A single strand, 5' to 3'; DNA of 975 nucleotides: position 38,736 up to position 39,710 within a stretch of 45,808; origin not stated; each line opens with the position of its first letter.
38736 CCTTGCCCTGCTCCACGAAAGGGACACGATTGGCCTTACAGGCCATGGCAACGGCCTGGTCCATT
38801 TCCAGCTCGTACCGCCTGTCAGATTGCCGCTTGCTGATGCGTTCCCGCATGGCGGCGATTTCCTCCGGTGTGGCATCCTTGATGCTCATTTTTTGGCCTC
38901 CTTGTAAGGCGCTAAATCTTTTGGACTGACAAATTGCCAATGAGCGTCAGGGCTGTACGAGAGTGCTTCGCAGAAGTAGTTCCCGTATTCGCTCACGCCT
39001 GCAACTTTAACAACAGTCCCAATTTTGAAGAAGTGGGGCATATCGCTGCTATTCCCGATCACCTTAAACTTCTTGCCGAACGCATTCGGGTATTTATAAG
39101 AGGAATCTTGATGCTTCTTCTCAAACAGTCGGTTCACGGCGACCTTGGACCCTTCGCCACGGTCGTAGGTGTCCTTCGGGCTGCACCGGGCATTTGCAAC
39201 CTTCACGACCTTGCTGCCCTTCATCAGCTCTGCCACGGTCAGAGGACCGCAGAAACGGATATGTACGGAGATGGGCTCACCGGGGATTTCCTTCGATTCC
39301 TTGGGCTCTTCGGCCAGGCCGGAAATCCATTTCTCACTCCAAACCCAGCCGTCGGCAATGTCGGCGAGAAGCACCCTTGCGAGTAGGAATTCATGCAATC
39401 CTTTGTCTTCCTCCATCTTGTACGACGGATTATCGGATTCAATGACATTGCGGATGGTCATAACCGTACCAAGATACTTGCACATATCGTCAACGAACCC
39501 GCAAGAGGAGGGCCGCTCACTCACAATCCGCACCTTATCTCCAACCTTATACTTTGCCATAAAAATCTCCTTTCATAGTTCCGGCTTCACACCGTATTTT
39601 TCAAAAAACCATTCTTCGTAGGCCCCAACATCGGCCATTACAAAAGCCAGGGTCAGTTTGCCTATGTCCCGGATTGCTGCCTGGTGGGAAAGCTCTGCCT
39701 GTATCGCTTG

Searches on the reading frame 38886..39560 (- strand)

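Call 54: search_protein_families(library=phrogs, proteins=[window:38886-39560:-], max_evalue=0.00001)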
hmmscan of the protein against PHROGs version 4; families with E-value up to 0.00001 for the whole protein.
window:38886-39560:- (224 aa): 1 family
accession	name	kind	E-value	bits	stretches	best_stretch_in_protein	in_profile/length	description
phrog_10201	-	unknown function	2.1e-07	31.8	0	1-43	2-37/65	-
